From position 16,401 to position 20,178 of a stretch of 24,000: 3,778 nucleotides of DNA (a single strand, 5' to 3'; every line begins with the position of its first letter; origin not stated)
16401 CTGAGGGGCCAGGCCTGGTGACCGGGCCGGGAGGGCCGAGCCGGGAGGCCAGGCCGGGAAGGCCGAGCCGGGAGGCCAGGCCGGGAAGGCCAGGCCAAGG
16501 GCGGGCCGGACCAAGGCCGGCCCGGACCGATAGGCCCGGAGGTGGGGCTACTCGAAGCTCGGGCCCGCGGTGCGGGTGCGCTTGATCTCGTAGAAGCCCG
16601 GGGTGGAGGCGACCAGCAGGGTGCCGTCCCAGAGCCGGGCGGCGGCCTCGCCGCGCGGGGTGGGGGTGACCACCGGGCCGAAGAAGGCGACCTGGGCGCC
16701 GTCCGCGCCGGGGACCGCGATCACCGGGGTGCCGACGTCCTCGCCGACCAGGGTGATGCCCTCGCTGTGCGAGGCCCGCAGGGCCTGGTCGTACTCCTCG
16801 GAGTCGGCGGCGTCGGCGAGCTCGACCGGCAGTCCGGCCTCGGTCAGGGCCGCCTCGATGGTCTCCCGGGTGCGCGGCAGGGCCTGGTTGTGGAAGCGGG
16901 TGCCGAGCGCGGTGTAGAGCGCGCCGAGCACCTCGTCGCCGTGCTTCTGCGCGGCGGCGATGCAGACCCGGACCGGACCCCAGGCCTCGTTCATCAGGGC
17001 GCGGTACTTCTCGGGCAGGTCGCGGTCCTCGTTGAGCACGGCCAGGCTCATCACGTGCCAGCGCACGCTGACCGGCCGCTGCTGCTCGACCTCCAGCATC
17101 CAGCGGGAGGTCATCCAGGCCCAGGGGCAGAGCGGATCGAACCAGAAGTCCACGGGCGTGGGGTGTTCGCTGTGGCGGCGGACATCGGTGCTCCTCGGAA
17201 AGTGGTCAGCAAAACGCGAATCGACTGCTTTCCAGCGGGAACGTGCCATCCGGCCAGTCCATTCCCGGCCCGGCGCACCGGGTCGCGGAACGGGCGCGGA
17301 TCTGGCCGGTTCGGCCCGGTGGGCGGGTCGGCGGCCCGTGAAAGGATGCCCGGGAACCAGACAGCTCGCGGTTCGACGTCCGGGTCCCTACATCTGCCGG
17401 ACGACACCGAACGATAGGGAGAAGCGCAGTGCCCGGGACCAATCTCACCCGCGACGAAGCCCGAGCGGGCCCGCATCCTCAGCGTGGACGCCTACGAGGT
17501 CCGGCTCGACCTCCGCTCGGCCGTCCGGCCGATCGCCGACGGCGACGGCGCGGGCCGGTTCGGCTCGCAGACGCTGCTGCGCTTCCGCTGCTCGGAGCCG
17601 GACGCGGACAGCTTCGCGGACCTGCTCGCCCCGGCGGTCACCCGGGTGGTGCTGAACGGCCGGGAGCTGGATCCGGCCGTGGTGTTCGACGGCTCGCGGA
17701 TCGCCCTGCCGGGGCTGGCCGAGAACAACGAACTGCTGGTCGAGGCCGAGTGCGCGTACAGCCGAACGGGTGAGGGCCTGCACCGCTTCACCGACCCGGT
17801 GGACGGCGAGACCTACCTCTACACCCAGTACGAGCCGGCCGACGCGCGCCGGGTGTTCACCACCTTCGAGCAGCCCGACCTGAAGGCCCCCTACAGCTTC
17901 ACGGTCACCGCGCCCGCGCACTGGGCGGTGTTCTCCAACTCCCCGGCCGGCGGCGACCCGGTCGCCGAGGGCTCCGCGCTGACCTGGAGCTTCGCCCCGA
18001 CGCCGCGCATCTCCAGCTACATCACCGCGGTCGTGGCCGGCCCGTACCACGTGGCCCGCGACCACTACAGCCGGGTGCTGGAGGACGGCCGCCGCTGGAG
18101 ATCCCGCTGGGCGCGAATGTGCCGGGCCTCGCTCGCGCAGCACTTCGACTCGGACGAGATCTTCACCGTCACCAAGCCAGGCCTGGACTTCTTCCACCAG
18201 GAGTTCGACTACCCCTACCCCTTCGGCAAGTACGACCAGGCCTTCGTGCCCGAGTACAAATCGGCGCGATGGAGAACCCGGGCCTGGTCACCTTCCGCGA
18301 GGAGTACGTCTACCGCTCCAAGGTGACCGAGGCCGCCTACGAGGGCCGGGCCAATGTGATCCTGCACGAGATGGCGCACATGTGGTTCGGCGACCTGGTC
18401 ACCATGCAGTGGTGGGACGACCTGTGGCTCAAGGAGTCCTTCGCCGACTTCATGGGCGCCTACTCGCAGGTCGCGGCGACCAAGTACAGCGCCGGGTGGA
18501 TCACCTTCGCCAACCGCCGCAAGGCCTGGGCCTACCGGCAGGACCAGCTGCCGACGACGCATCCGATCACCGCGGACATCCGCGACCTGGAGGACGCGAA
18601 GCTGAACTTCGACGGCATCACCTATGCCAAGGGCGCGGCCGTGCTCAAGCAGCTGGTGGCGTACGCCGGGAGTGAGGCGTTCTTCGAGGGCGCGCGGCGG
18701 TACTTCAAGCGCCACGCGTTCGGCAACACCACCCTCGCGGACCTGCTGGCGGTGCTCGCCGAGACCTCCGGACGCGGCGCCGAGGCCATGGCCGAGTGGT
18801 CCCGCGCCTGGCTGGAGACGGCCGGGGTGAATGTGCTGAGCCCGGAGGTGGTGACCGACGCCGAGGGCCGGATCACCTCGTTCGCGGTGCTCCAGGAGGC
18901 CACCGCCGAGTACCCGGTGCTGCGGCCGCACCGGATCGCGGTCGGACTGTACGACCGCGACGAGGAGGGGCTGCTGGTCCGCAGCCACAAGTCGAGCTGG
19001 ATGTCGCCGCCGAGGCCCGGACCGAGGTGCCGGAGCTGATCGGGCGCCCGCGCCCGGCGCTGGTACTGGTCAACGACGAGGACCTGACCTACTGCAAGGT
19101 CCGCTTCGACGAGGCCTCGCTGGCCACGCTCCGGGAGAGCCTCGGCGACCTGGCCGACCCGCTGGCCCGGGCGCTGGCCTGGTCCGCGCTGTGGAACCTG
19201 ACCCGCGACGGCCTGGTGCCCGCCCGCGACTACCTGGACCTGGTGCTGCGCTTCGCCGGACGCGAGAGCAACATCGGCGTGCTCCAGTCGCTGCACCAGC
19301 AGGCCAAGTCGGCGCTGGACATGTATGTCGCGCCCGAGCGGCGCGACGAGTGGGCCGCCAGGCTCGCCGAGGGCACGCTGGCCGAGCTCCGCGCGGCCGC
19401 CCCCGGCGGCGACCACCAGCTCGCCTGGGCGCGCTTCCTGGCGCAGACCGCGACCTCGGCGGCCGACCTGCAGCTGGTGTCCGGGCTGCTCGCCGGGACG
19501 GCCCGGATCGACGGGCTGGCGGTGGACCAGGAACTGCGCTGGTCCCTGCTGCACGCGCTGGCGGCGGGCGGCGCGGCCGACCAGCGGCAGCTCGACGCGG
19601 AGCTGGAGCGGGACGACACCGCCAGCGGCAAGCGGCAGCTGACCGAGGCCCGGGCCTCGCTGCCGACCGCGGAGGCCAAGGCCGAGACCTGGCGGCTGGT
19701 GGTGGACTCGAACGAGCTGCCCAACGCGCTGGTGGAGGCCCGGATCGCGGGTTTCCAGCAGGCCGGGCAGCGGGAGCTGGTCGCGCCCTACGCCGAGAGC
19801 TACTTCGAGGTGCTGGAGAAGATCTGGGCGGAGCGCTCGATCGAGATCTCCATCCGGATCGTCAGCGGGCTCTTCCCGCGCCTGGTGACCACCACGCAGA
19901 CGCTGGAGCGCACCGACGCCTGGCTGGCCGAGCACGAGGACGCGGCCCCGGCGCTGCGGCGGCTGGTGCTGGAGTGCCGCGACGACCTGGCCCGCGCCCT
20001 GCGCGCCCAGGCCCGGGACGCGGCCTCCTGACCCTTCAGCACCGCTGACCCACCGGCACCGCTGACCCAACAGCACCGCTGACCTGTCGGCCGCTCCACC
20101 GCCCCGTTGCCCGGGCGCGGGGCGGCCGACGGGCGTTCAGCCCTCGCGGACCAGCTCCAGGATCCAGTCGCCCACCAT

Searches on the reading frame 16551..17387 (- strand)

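Call 20: search_protein_families(library=pfam, proteins=[window:16551-17387:-], max_evalue=0.001)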
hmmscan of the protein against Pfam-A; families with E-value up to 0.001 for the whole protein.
window:16551-17387:- (279 aa): 2 families
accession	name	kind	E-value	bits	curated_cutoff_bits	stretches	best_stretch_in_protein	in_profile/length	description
PF22234.2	Rv2466c-like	-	1.7e-87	292.7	27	1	86-270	1-180/180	Mycothiol-dependent nitroreductase Rv2466c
PF01323.26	DSBA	-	1.3e-09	38.6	25.6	1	79-225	2-172/191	DSBA-like thioredoxin domain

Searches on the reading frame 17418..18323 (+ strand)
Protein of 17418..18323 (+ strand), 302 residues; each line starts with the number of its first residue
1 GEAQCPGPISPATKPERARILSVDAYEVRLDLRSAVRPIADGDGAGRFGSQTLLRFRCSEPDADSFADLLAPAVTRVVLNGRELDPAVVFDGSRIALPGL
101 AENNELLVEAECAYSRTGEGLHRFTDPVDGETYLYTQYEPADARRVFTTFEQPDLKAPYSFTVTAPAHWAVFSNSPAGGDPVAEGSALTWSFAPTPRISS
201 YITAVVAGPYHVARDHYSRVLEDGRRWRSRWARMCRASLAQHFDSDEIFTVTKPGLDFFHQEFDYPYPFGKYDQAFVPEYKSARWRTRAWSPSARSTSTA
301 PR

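Call 20: search_protein_families(library=pfam, proteins=[window:17418-18323:+], max_evalue=0.001)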
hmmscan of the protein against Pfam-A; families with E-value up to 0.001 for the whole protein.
window:17418-18323:+ (302 aa): 1 family
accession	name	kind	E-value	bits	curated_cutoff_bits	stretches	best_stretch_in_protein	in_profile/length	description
PF17900.6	Peptidase_M1_N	-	3.1e-14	53.9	25.8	1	109-202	91-186/186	Peptidase M1 N-terminal domain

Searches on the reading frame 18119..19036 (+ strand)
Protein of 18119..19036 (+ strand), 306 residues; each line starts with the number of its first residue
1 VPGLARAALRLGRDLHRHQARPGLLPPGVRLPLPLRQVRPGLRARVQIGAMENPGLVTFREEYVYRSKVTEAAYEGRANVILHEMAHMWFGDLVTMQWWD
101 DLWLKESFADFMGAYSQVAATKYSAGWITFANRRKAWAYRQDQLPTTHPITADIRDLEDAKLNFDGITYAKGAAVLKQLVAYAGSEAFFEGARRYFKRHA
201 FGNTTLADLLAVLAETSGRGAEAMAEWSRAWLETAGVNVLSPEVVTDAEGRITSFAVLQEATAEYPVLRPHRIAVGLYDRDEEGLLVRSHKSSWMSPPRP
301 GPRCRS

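Call 21: search_protein_families(library=pfam, proteins=[window:18119-19036:+], max_evalue=0.01)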
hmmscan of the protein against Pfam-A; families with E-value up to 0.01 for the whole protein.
window:18119-19036:+ (306 aa): 1 family
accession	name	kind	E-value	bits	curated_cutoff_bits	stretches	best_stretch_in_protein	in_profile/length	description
PF01433.26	Peptidase_M1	-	1.4e-47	162.5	27.7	1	46-223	34-213/218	Peptidase family M1 domain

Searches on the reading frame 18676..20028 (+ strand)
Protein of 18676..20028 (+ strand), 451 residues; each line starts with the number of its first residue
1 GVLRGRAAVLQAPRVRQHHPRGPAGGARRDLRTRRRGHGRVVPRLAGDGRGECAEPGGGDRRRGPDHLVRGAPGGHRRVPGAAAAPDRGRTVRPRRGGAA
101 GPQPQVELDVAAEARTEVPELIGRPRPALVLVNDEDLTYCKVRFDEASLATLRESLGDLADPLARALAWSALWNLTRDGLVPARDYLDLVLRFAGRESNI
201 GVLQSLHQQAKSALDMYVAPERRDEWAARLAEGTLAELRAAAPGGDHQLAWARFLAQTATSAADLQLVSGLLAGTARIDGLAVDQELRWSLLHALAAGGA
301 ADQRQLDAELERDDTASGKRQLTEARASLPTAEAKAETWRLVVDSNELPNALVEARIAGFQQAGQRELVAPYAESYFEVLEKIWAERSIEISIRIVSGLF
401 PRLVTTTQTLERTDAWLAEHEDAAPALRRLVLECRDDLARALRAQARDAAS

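Call 20: search_protein_families(library=pfam, proteins=[window:18676-20028:+], max_evalue=0.001)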
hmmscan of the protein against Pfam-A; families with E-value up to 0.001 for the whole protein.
window:18676-20028:+ (451 aa): 1 family
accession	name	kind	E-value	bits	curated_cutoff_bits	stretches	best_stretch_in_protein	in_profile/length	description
PF11838.14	ERAP1_C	-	5.7e-60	203.8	38.2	1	129-439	1-317/318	ERAP1-like C-terminal domain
